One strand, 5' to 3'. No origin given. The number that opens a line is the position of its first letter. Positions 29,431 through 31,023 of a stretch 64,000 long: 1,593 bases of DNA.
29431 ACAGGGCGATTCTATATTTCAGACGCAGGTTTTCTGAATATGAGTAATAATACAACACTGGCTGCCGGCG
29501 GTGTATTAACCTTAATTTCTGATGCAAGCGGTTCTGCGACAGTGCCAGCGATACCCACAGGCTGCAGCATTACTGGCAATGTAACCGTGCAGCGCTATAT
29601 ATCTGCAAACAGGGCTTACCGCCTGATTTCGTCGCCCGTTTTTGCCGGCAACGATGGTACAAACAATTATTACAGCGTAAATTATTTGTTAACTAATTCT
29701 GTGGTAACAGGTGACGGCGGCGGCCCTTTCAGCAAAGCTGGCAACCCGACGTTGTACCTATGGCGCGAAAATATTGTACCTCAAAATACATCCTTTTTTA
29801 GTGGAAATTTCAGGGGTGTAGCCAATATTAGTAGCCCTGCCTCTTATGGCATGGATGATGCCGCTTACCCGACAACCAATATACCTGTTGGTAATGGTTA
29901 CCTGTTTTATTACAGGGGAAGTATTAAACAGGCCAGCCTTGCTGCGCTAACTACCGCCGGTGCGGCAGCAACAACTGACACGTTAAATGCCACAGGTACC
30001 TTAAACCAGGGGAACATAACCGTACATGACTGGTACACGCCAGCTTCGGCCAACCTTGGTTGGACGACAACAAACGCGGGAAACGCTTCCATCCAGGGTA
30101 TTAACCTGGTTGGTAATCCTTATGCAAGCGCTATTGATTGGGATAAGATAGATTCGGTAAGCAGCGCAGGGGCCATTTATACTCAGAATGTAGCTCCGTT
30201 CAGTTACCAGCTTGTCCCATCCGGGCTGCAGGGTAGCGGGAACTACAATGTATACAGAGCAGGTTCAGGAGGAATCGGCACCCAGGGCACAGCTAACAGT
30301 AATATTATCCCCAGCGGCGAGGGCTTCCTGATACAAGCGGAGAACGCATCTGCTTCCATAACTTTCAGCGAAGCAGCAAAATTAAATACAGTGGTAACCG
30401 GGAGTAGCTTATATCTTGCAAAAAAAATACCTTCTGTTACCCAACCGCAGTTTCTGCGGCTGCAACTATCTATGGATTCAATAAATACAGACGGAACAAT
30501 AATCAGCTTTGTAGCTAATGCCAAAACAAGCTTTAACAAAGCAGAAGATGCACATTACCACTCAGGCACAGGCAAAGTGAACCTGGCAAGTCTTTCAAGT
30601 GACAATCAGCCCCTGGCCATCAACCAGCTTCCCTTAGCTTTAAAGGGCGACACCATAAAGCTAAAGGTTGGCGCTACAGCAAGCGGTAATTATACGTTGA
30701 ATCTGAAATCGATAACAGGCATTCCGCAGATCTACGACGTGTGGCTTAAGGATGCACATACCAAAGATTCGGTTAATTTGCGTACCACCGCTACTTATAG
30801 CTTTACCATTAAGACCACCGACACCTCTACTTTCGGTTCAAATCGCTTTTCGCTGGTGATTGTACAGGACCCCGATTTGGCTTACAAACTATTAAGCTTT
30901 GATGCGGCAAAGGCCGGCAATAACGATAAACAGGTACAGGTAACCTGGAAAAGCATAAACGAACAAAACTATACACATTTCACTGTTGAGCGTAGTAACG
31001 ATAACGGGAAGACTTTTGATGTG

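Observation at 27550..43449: Four tandem giant T9SS cargo paralogs: different heads on an equal-length ~617-aa constant tail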

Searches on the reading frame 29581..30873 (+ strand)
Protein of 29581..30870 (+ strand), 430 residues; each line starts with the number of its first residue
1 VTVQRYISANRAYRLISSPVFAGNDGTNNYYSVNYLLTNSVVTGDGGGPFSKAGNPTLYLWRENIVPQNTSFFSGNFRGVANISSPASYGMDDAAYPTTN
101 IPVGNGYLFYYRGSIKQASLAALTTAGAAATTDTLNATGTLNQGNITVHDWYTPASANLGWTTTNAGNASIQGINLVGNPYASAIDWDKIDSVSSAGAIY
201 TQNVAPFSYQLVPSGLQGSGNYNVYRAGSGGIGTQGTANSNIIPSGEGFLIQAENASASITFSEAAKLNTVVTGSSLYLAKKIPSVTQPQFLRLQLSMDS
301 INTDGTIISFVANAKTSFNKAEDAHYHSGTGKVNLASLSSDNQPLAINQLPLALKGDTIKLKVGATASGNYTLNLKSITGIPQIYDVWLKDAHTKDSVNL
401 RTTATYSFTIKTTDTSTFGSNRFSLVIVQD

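Call 12: find_homologous_proteins(query=window:29581-30870:+, max_evalue=0.00001)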
Query window:29581-30870:+ (430 aa): 77 proteins with E <= 0.00001 among 8000 candidates.
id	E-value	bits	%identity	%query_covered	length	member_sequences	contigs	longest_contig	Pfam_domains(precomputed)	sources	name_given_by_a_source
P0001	7.9e-140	485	56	98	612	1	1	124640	PF18962.8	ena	-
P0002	8.2e-130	452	55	100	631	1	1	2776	PF18962.8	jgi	-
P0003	6.0e-124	432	54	96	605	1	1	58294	PF18962.8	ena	-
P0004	2.9e-116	407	55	85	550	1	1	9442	PF18962.8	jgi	jgi:hypothetical protein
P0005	1.5e-115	405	52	97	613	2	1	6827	PF18962.8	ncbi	ncbi:MAG: T9SS type A sorting domain-containing protein, partial [Mucilaginibacter sp.]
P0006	2.1e-113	398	49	100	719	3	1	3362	PF18962.8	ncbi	ncbi:MAG: T9SS type A sorting domain-containing protein, partial [Mucilaginibacter sp.]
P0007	1.2e-110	388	47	100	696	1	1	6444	PF18962.8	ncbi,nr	ncbi:MAG TPA: T9SS type A sorting domain-containing protein, partial [Mucilaginibacter sp.]|nr:T9SS 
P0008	1.5e-109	385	48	100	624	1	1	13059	PF18962.8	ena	-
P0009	2.4e-108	381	47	100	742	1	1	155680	-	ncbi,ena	-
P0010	4.3e-105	370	48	100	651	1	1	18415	PF18962.8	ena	-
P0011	1.0e-104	369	47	100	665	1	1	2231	PF18962.8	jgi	jgi:hypothetical protein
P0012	1.7e-104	368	55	75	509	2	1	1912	PF18962.8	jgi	jgi:hypothetical protein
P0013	3.9e-104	367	46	100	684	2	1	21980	PF18962.8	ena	-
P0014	3.0e-103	364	48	87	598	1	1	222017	PF18962.8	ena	-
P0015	1.6e-102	362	48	100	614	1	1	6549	PF18962.8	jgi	-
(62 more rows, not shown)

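Call 22: find_related_loci(query=A2, collection=genome_contigs, flank=10000)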
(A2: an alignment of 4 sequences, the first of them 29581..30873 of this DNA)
Query A2 (431 aa) in genome_contigs; peptide patterns used: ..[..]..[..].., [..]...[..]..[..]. (x = any residue, [..] = any of these).
143 stretches matched a pattern; 116 encode a relative of the query (tblastn E <= 1e-3); the best 80 are kept; 72 distinct loci.
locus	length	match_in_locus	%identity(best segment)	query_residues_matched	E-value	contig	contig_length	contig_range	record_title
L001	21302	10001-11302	68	1-431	0e+0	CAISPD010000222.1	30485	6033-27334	MAG: uncultured Mucilaginibacter sp. isolate YR_bin-3936 genome assembly, contig: bin-3936:222/277, whole genome shotgun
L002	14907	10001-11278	66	1-431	0e+0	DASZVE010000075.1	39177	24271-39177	MAG TPA_asm: Mucilaginibacter sp. isolate SMAG_U6123 k141_825872, whole genome shotgun sequence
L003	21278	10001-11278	66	1-431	0e+0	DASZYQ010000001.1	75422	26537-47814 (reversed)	MAG TPA_asm: Mucilaginibacter sp. isolate SMAG_U6214 k141_1029640, whole genome shotgun sequence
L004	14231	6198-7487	66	1-431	0e+0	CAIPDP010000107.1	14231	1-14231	MAG: uncultured Mucilaginibacter sp. isolate AM3_bin-0001 genome assembly, contig: bin-0001:107/201, whole genome shotgu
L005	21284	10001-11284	67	2-431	7e-179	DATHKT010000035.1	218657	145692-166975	MAG TPA_asm: Mucilaginibacter sp. isolate SMAG_U12587 k141_543412, whole genome shotgun sequence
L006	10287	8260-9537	66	1-431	1e-177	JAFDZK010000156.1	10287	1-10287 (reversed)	MAG: Bacteroidetes bacterium isolate SZAS-82 LIN-413__156__length-10287, whole genome shotgun sequence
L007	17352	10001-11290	65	1-431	3e-177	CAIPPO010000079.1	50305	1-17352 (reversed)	MAG: uncultured Mucilaginibacter sp. isolate AM-lipid-02-D3_bin-0192 genome assembly, contig: bin-0192:079/237, whole ge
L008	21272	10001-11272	54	1-431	9e-142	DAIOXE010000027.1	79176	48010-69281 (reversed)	MAG TPA_asm: Mucilaginibacter sp. isolate CTOTU41436 NODE_174_length_79176_cov_48.262396, whole genome shotgun sequence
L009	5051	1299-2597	55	1-431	3e-138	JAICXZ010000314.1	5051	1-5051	MAG: Mucilaginibacter sp. isolate LS_FP_2_bin.149 k141_2399963_length_5051_cov_12.2957, whole genome shotgun sequence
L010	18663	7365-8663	57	1-431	1e-144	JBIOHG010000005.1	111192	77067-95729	MAG: Sphingobacteriales bacterium isolate GcA13-2 k141_212091_length_111192_cov_22.0000, whole genome shotgun sequence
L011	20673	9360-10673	52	1-431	9e-129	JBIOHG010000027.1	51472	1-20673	MAG: Sphingobacteriales bacterium isolate GcA13-2 k141_254804_length_51472_cov_17.0000, whole genome shotgun sequence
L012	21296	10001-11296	54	1-430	4e-139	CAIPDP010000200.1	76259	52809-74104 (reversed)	MAG: uncultured Mucilaginibacter sp. isolate AM3_bin-0001 genome assembly, contig: bin-0001:200/201, whole genome shotgu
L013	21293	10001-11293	55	1-431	1e-134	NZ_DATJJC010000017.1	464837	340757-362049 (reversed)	MAG: Mucilaginibacter sp. isolate SMAG_U15555 k141_2039308, whole genome shotgun sequence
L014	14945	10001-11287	49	1-431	2e-123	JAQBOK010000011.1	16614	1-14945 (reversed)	MAG: Mucilaginibacter sp. isolate RYN_318 scaffold_2694236, whole genome shotgun sequence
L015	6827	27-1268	52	11-431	1e-122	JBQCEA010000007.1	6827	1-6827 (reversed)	MAG: Mucilaginibacter sp. isolate bin1058 k127_2463843, whole genome shotgun sequence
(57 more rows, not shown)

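Call 24: search_protein_representatives(alignment_id=A2)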
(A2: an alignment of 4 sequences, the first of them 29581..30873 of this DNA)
Query: 4 sequences, 429 profile positions. Proteins with E-value up to 0.001 (for the whole library): 8199; up to 1e-10: 4733; up to 1e-30: 772. The best 150 are listed.
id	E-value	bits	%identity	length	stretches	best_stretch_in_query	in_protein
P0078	2.9e-227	771.2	-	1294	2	1-429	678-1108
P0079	7.9e-188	641.2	-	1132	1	1-429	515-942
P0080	2.7e-179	613.1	-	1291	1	1-429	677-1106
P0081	8.7e-178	608.1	-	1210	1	1-429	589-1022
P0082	1.3e-174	597.7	-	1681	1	1-429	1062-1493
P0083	1.9e-174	597.1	-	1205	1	1-429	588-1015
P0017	1.4e-173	594.2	-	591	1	30-429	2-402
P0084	1.4e-171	587.7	-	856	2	1-429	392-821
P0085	2.2e-170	583.8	-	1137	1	1-429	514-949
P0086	2.3e-170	583.7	-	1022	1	3-429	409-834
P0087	8.4e-170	581.9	-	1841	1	1-429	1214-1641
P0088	1.5e-169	581.0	-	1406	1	1-429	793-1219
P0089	6.2e-169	579.0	-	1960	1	1-429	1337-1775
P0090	7.9e-168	575.3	-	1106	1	1-428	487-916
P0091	4.0e-166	569.7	-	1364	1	1-429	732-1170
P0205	5.1e-117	407.9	-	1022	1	1-427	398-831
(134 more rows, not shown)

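Call 43: search_protein_families(library=pfam, alignment_id=A5, max_evalue=0.001)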
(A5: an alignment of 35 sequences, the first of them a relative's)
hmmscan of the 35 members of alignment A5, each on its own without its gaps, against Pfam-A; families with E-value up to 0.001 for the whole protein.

A. member 1, P0156 (866 aa): 1 family
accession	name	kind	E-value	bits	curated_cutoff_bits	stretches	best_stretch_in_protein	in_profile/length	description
PF18962.6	Por_Secre_tail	-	5.1e-10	39.9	27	1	789-853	1-66/75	Secretion system C-terminal sorting domain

B. families by the number of members that match (of 35 scanned): 25 families
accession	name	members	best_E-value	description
PF18962.6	Por_Secre_tail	35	2.2e-11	Secretion system C-terminal sorting domain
PF01436.27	NHL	12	2.2e-59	NHL repeat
PF05345.18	He_PIG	10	3.1e-17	Putative Ig domain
PF25021.1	TEN_NHL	9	7.1e-30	Teneurin NHL domain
PF08450.18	SGL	9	3.9e-17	SMP-30/Gluconolactonase/LRE-like region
PF24684.1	Vgb_lyase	5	9.8e-18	Virginiamycin B lyase family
PF06739.17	SBBP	5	4.2e-11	Beta-propeller repeat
PF22701.2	Mala_s_1-like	5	7.6e-08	Mal s 1 allergenic protein-like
PF13385.13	Laminin_G_3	3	6.9e-20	Concanavalin A-like lectin/glucanases superfamily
PF19081.6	Ig_7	3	1.5e-16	Ig-like domain CHU_C associated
PF10102.14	DUF2341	3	9.1e-10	Domain of unknown function (DUF2341)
PF18676.6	MBG_2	2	3.7e-50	MBG domain (YGX type)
PF06977.17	SdiA-regulated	2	1.9e-08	SdiA-regulated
PF01731.26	Arylesterase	2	2.7e-05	Arylesterase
PF00754.31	F5_F8_type_C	1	9.1e-21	F5/8 type C domain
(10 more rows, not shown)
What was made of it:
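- Across 35 family members the heads are binding-type domains (call 43).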

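Call 53: search_solved_structures(query=A2, max_evalue=1, show_alignments=2)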
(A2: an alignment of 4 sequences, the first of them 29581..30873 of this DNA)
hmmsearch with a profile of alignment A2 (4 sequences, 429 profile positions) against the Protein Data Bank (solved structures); distinct sequences matched with E-value up to 1: 0.
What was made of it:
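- Closest known: RemA. Different: Sequence similarity is visible only with a broad family profile (call 53).
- A profile of the four window sequences alone finds nothing in the PDB (call 53).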

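Call 56: search_solved_structures(query=A6, max_evalue=0.01, show_alignments=2)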
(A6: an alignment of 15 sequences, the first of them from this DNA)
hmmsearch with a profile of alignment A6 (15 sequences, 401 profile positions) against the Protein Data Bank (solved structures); distinct sequences matched with E-value up to 0.01: 2.
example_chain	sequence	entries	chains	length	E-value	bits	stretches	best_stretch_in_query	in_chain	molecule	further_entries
8gl8_D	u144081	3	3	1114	6.1e-25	91.2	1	83-395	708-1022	RemZ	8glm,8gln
8gl6_D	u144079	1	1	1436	1.9e-22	82.9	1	117-395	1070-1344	RemA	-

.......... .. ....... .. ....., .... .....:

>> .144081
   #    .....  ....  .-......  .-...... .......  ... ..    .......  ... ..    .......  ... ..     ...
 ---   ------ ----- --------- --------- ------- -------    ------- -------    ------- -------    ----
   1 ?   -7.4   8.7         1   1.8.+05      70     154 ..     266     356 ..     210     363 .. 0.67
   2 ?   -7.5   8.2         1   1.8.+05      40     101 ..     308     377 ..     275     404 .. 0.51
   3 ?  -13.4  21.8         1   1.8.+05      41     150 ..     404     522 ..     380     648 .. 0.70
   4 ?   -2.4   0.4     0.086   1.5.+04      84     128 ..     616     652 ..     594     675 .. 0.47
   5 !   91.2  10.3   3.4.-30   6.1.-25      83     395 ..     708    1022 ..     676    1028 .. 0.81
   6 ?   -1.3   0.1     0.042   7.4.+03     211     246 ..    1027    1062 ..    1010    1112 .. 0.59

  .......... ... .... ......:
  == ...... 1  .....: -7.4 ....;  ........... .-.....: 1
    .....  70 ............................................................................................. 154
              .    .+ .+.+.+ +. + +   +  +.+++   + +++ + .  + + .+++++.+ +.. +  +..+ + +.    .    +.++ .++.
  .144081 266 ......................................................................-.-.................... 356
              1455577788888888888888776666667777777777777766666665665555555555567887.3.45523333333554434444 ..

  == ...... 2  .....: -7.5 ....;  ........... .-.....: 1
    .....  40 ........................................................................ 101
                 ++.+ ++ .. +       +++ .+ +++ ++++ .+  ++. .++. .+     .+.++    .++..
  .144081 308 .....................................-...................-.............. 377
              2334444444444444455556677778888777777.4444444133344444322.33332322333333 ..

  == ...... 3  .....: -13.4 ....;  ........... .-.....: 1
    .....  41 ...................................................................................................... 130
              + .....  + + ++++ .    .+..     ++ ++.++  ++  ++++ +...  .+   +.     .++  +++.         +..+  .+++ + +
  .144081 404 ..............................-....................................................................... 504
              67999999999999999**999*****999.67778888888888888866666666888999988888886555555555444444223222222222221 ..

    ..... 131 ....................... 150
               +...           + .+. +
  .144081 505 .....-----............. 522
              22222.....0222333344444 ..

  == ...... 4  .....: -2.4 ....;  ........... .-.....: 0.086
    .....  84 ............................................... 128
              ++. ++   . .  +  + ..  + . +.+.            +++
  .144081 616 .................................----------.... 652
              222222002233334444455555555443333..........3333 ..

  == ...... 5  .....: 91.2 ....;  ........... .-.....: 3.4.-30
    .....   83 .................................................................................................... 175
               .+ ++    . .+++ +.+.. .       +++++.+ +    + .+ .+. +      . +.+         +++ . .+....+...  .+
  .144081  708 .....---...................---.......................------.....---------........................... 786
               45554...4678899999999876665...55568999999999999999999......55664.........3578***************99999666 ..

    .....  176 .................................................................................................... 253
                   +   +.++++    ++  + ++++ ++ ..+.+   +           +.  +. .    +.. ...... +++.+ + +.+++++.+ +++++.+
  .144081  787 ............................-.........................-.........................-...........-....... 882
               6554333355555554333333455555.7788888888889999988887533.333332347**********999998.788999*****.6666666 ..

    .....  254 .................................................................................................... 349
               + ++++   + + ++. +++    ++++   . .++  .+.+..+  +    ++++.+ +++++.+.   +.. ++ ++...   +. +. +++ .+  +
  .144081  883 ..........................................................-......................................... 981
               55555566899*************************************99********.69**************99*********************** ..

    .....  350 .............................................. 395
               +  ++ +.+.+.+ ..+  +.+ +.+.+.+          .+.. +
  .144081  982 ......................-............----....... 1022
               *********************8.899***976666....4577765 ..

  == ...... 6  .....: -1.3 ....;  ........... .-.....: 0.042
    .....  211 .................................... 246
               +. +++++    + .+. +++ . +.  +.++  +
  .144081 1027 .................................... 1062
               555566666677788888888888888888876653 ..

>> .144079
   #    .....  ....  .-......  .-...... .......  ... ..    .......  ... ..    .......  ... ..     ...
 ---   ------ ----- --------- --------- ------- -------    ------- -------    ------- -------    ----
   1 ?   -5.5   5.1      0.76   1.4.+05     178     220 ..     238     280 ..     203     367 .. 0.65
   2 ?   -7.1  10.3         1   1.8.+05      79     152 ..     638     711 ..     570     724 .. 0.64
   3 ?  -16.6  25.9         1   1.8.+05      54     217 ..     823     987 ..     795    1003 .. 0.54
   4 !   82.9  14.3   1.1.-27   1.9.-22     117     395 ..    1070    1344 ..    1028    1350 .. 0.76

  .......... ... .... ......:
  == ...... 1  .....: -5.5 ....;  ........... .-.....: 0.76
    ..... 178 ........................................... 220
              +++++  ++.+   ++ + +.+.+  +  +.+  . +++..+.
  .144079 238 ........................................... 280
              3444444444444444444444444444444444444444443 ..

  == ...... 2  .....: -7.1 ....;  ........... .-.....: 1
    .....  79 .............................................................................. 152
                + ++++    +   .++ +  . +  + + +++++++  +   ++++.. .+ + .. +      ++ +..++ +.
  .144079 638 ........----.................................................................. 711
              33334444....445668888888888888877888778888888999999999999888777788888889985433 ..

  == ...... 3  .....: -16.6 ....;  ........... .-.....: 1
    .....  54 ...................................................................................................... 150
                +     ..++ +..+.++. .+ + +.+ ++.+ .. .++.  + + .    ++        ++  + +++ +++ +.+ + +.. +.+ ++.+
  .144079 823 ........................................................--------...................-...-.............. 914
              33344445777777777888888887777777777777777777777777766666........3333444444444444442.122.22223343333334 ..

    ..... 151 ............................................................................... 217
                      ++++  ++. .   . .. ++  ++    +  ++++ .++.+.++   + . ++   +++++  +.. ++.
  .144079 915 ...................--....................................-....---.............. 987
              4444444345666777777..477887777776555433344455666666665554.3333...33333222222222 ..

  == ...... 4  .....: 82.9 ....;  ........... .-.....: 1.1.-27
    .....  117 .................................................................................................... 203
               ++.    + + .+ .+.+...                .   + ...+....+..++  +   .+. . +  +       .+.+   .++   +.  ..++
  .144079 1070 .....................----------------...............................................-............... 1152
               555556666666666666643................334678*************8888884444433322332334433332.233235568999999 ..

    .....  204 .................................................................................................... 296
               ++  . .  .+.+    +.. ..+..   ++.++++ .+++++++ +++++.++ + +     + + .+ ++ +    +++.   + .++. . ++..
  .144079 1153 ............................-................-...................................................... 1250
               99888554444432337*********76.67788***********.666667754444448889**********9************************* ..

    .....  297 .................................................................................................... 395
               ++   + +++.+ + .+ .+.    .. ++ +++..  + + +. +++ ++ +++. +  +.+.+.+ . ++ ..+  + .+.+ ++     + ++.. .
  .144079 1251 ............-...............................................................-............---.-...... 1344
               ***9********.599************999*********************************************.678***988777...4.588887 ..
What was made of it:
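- On RemA/RemZ-like adhesins: A 15-sequence core profile hits RemZ aa 708-1022 (E 6e-25, profile positions 83-395 of 401) and RemA aa 1070-1344 (E 2e-22) (call 56).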
